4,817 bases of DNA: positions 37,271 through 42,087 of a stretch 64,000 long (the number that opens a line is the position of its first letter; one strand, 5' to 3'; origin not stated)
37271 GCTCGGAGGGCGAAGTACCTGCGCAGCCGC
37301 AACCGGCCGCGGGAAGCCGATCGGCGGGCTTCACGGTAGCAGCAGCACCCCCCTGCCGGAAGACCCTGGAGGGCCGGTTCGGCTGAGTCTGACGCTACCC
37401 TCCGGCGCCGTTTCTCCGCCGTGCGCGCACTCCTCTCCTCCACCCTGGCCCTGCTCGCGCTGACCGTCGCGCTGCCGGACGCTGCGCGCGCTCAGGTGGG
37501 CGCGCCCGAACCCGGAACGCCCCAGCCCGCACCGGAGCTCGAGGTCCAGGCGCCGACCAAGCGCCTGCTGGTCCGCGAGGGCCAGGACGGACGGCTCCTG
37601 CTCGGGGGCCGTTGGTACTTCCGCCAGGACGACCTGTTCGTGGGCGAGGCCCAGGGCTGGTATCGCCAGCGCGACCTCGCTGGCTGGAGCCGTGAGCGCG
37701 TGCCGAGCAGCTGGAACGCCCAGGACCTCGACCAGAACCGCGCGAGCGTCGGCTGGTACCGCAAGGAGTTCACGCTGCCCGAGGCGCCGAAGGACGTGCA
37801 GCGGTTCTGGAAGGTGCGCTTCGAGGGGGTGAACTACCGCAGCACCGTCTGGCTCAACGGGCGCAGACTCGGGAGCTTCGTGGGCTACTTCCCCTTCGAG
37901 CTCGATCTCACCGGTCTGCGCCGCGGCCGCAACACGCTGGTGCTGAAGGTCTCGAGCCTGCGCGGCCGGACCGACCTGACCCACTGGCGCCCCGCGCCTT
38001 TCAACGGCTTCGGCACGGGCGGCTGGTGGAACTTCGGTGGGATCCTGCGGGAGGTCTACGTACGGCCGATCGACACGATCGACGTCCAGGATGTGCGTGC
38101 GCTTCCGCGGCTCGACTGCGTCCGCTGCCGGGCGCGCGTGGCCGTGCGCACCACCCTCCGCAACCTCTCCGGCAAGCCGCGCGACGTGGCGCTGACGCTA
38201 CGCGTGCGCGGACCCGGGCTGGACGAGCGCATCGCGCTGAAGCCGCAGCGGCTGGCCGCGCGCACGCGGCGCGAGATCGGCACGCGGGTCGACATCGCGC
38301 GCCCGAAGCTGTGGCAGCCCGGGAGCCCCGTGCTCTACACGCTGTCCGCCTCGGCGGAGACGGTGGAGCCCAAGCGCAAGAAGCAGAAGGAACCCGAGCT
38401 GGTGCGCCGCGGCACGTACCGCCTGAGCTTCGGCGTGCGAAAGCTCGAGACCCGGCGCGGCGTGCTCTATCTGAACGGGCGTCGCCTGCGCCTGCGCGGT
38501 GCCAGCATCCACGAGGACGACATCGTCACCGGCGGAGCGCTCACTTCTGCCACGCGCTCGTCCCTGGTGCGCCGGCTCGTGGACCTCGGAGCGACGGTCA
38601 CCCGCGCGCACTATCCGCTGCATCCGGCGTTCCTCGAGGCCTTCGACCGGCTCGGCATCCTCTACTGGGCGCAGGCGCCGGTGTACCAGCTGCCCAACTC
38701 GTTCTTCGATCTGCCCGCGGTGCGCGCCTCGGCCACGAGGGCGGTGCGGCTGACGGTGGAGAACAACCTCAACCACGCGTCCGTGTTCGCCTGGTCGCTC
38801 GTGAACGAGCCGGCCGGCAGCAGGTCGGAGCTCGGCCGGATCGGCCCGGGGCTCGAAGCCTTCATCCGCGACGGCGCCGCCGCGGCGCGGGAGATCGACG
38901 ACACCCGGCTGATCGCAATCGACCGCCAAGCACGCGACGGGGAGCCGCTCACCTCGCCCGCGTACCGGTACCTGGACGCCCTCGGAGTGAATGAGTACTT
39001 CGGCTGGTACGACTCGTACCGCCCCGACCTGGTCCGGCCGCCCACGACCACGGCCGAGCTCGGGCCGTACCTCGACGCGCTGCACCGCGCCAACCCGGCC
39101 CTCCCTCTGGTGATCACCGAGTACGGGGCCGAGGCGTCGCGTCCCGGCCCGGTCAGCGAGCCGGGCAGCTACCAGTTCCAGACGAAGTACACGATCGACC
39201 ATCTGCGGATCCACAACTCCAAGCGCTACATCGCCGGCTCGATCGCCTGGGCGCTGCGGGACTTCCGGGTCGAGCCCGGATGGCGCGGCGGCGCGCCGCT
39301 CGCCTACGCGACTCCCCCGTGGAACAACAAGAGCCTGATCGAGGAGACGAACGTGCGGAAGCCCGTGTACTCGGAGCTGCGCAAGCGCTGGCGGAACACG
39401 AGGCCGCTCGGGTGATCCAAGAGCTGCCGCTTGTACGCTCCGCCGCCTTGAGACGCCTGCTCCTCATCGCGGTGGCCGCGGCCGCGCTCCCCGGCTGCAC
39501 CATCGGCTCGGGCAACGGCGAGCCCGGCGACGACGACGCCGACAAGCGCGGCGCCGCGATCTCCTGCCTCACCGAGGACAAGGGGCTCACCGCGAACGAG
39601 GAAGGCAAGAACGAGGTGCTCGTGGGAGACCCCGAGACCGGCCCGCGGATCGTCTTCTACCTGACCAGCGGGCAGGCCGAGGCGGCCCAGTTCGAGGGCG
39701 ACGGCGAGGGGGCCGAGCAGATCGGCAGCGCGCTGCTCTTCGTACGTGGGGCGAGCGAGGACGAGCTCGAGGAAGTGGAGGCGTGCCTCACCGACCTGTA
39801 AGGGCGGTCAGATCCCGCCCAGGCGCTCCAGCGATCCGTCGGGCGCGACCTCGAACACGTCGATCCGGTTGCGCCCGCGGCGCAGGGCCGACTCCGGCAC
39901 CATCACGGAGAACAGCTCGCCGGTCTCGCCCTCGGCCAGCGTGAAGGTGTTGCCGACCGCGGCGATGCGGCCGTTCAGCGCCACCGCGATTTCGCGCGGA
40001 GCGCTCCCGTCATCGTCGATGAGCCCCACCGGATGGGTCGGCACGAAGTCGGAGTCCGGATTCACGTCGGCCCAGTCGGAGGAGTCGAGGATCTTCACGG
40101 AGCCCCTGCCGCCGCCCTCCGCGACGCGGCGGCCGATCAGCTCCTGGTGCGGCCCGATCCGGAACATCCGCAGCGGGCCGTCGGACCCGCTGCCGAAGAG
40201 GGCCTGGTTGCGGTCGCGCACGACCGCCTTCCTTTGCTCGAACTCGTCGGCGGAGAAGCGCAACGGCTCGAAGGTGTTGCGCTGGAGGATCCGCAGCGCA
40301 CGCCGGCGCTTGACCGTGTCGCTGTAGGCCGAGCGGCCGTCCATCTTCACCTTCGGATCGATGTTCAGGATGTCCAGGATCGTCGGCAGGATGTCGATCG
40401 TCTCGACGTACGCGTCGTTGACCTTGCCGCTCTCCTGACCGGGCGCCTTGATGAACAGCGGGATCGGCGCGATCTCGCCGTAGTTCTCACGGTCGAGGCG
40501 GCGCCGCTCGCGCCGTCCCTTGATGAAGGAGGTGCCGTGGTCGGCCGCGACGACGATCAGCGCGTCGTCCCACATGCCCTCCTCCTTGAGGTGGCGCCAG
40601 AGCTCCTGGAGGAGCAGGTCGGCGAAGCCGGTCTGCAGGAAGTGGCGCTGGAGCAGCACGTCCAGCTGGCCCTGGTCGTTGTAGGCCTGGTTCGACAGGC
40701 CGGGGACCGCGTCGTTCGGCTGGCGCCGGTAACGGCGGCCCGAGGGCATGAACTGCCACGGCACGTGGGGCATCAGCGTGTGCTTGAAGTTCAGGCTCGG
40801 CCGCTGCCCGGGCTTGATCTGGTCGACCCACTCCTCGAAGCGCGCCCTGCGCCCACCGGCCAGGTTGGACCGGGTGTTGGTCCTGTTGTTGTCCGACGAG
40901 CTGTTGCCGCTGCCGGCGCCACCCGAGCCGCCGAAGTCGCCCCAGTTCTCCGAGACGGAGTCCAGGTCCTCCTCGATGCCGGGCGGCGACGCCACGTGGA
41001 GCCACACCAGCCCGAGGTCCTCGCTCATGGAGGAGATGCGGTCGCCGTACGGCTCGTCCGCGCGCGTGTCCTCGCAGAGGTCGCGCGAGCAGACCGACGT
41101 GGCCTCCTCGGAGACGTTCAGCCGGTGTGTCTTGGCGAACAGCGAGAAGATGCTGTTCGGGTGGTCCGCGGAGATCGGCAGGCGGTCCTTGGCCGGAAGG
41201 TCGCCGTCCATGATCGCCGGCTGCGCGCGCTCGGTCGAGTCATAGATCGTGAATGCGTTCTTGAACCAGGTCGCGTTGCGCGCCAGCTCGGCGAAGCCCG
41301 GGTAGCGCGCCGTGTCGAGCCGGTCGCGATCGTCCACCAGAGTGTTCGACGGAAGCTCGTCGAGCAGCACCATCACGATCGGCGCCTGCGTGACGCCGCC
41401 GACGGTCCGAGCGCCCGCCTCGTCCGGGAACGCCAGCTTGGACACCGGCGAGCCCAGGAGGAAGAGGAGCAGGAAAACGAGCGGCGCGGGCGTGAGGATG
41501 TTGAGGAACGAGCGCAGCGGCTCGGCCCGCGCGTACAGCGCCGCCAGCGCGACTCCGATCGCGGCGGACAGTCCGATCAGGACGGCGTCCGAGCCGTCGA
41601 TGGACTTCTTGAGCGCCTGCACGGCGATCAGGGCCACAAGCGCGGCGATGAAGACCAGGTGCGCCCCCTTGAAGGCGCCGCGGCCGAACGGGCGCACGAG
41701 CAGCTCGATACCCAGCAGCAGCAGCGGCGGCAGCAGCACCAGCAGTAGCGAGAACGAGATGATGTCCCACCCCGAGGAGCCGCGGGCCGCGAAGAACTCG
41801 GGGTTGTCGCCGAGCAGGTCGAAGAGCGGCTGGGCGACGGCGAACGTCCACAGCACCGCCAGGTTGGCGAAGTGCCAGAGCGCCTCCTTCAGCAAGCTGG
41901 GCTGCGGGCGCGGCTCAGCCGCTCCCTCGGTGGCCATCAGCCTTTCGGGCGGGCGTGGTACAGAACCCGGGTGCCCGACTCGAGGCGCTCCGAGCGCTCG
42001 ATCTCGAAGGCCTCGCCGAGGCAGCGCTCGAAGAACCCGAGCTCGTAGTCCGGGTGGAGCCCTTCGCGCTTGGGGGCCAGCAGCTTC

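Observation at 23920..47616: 24-kb envelope glycosylation island built around multiple GT-C enzymes, a GtrB-like synthase and two different flippase types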

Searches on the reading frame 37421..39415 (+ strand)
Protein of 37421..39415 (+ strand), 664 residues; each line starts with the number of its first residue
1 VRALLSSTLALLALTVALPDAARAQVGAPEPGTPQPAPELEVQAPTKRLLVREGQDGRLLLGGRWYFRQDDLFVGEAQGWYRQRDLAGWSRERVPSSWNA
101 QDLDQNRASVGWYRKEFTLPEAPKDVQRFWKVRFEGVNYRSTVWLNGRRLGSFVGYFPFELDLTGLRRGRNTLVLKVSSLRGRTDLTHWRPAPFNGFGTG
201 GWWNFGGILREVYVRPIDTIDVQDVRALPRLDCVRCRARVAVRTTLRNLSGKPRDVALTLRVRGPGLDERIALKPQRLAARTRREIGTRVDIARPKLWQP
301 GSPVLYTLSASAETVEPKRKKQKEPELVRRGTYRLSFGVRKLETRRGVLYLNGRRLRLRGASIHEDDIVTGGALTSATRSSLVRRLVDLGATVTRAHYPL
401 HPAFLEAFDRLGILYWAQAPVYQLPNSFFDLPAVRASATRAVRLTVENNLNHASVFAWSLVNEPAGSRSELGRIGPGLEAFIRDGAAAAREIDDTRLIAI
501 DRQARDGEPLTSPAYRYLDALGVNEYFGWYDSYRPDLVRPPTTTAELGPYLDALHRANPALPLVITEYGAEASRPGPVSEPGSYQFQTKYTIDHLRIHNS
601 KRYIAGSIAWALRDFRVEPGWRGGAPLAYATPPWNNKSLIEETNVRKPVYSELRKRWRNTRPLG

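Call 6: search_protein_families(library=pfam, proteins=[window:37421-39415:+], max_evalue=0.01)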
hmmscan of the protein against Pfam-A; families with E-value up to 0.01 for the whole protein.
window:37421-39415:+ (664 aa): 5 families
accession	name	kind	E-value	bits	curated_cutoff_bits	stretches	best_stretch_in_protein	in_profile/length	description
PF02836.23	Glyco_hydro_2_C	-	5.3e-19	68.9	21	1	344-583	3-226/302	Glycosyl hydrolases family 2, TIM barrel domain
PF02837.24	Glyco_hydro_2_N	-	6.3e-14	52.7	28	1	61-214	4-165/169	Glycosyl hydrolases family 2, sugar binding domain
PF00703.27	Glyco_hydro_2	-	2.8e-08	34.9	23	1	222-312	3-92/109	Glycosyl hydrolases family 2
PF22666.2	Glyco_hydro_2_N2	-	8e-06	26.4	27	1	108-179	47-119/167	Glycosyl hydrolase 2 galactose-binding domain-like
PF13364.12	BetaGal_ABD2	-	7.4e-05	23.9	23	1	98-158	20-82/112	Beta-galactosidase second all-beta domain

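Call 8: search_protein_families(library=ncbifam, proteins=[window:37421-39415:+], max_evalue=0.01)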
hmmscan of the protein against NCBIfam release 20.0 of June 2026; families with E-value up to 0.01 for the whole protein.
window:37421-39415:+ (664 aa): 11 families
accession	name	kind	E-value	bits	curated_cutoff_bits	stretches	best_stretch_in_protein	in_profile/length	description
NF041462.1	GalA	equivalog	2.7e-41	141.6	900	1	105-552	78-483/763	beta-galactosidase GalA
NF007538.0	PRK10150.1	equivalog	2e-37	128.8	544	2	203-659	168-597/607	beta-glucuronidase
NF050095.1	BetGlucuronLacZ4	equivalog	7.8e-36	123.4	950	1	91-616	38-547/666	beta-glucuronidase LacZ4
NF052611.1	beta_gal_Bga2A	equivalog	1.5e-29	102.7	999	1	101-466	105-460/1007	beta-galactosidase, LacZ type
NF041463.1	GalB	equivalog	1.4e-25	89.3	900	1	109-465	134-480/869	beta-galactosidase GalB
NF007666.0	PRK10340.1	equivalog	2.7e-24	85.1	1284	1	110-501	110-475/1030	beta-galactosidase subunit alpha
NF007074.0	PRK09525.1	subfamily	8.3e-23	80.1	1221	1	108-464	119-463/1027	beta-galactosidase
NF041100.1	betagal_LacZ_Ttogales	equivalog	4e-21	74.5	2000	1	104-466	103-444/1090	beta-galactosidase LacZ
NF049877.1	GlucurArabfur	equivalog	5.3e-19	67.3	1800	1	104-464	417-770/1400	beta-d-glucuronidase/beta-L-arabinofuranosidase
NF049891.1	Bet1-4galacdseBT4156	equivalog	1.6e-18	66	1700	1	106-464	74-408/946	exo-beta-1,4-galactosidase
NF049890.1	Bet1-4galacdseBT4151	equivalog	3.1e-12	45.3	1500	1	109-468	107-454/952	exo-beta-1,4-galactosidase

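Call 66: search_solved_structures(query=window:37421-39415:+, max_evalue=1e-10)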
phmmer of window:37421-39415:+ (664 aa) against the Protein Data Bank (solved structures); distinct sequences matched with E-value up to 1e-10: 113 (the best 60 are shown).
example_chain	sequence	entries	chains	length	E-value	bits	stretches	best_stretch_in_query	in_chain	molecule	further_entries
5uj6_A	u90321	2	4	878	2.4e-34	122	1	85-662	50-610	Glycosyl hydrolases family 2, sugar binding domain protein | Beta-galactosidase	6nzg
6d50_A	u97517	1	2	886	2.6e-34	121.9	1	85-662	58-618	Glycosyl hydrolases family 2, sugar binding domain protein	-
6d8g_A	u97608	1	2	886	2.6e-34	121.9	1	85-662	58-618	Glycosyl hydrolases family 2, sugar binding domain protein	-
6d89_C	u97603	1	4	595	4.6e-34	121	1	94-657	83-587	Beta-galactosidase/beta-glucuronidase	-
6d1n_A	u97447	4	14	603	5.3e-34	120.8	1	94-657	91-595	Beta-galactosidase/beta-glucuronidase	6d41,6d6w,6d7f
8dhe_A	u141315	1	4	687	2.2e-33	118.8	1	91-662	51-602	Glycosyl hydrolase family 2, sugar bindingdomain protein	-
7vqm_A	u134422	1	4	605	2.6e-33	118.5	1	317-653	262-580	GH2 beta-galacturonate AqGalA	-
6ed1_A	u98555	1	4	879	7.6e-33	117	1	87-659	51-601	Glycosyl hydrolase family 2, sugar binding domain protein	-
6ncy_A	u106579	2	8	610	3e-32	115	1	48-658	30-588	Beta-glucuronidase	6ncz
6d8k_A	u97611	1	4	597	1e-29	106.6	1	335-658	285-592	Glycosyl hydrolase family 2, sugar binding domain protein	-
8dhl_A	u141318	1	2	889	1.5e-29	106.2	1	72-619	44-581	Glycosyl hydrolase family 2, sugar binding domain protein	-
6ld0_A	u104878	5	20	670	2.8e-28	101.9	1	289-617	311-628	LacZ1 Beta-galactosidase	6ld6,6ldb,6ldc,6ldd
5z1b_A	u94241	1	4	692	1.6e-27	99.4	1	289-617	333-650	Glycosyl hydrolase family 2, TIM barrel domain protein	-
3fn9_A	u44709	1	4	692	1.4e-26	96.3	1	87-627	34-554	Putative beta-galactosidase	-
6mvf_A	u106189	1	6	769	6.6e-25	90.8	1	296-624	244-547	Beta-galactosidase/beta-glucuronidase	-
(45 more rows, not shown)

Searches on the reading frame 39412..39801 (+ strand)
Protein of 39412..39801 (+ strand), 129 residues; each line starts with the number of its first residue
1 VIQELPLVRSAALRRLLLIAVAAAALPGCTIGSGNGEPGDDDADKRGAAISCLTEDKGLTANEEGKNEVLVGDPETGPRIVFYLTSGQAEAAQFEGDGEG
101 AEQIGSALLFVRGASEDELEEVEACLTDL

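Call 6: search_protein_families(library=pfam, proteins=[window:39412-39801:+], max_evalue=0.01)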
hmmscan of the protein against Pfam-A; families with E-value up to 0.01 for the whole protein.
window:39412-39801:+ (129 aa): 0 families

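Call 8: search_protein_families(library=ncbifam, proteins=[window:39412-39801:+], max_evalue=0.01)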
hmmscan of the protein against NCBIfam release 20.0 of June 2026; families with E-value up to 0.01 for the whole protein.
window:39412-39801:+ (129 aa): 0 families

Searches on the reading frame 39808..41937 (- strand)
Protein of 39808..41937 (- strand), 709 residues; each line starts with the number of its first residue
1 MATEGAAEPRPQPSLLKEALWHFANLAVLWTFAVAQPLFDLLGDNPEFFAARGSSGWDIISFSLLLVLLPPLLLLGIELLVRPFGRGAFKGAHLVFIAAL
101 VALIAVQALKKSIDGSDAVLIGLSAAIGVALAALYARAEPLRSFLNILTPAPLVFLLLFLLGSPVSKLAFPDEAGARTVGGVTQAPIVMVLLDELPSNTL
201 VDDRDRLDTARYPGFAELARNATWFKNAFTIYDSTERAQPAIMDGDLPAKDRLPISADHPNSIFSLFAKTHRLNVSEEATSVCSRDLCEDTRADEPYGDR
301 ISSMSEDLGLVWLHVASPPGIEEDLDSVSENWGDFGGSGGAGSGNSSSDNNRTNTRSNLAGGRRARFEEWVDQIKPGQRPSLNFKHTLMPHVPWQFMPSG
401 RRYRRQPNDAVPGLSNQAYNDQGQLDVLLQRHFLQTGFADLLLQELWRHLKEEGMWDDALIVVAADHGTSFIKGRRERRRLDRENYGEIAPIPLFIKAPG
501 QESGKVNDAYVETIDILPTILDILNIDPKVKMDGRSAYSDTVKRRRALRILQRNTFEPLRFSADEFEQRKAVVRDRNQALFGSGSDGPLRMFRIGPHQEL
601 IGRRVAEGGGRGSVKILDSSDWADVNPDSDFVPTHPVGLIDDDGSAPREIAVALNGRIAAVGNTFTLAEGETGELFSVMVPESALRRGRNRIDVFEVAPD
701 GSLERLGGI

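Call 7: search_protein_families(library=pfam, proteins=[window:39808-41937:-], max_evalue=0.01)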
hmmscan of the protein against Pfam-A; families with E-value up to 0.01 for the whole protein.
window:39808-41937:- (709 aa): 3 families
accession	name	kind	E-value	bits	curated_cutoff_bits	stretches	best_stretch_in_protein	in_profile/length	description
PF00884.28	Sulfatase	-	5.8e-15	55.8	25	1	189-526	5-301/301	Sulfatase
PF01663.27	Phosphodiest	-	0.00024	21.2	23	1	439-473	191-225/342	Type I phosphodiesterase / nucleotide pyrophosphatase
PF16347.10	SGSH_C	-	0.00028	21.5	29.3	1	486-539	12-66/154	N-sulphoglucosamine sulphohydrolase, C-terminal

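Call 9: search_protein_families(library=ncbifam, proteins=[window:39808-41937:-], max_evalue=0.01)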
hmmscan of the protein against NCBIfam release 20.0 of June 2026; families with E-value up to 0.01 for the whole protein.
window:39808-41937:- (709 aa): 4 families
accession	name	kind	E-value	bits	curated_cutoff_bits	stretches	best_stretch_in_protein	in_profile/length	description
NF010322.0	PRK13759.1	equivalog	1.2e-11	43.8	481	1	433-546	271-385/486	arylsulfatase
TIGR03417.1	chol_sulfatase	equivalog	2.8e-11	43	433.45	1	432-538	255-361/500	choline-sulfatase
NF045661.1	HdlasePehA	equivalog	4.7e-11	42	900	1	442-537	294-388/506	phosphoric/sulfuric ester hydrolase PehA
NF053595.1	LptchSynLtaSGpos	equivalog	1.2e-10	40.6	970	1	428-530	426-532/626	lipoteichoic acid synthase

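Call 67: search_solved_structures(query=window:39808-41937:-, max_evalue=0.01)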
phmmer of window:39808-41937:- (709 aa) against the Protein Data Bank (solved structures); distinct sequences matched with E-value up to 0.01: 25.
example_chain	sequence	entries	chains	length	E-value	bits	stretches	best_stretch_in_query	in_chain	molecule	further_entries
4upk_A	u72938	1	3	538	3e-11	45.7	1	442-537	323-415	PHOSPHONATE MONOESTER HYDROLASE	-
2w8s_A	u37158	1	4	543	5.8e-09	38.2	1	440-537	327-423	PHOSPHONATE MONOESTER HYDROLASE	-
2w8d_A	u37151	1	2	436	1.5e-07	33.6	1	426-534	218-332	PROCESSED GLYCEROL PHOSPHATE LIPOTEICHOIC ACID SYNTHASE 2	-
2vqr_A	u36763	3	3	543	2.1e-07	33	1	440-526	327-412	PUTATIVE SULFATASE | Multifunctional alkaline phosphatase superfamily protein pRL90232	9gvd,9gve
7lha_A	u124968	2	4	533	1.3e-06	30.4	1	440-540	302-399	Exo-L-galactose-6-sulfatase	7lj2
2w5r_A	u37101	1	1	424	3e-06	29.2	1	433-530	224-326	PROCESSED GLYCEROL PHOSPHATE LIPOTEICHOIC ACID SYNTHASE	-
2w5q_A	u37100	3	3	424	3e-06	29.2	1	433-530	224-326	PROCESSED GLYCEROL PHOSPHATE LIPOTEICHOIC ACID SYNTHASE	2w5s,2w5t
4uop_A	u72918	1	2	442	6.2e-06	28.2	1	426-527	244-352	LIPOTEICHOIC ACID PRIMASE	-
4uph_A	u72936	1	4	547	9.5e-06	27.6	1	438-535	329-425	SULFATASE (SULFURIC ESTER HYDROLASE) PROTEIN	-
7snj_A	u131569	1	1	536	1.2e-05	27.2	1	439-538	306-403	Arylsulfatase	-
7sno_A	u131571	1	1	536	1.3e-05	27.1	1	439-538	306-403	Arylsulfatase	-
7oz8_AAA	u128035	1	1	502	1.5e-05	26.9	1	433-539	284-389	Choline-sulfatase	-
6s21_A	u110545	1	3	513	2.4e-05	26.2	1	430-530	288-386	Endo-4-O-sulfatase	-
4uoo_A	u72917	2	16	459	4.6e-05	25.3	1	431-531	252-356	LIPOTEICHOIC ACID SYNTHASE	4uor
4mhx_A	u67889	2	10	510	0.00017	23.4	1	445-527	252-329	N-sulphoglucosamine sulphohydrolase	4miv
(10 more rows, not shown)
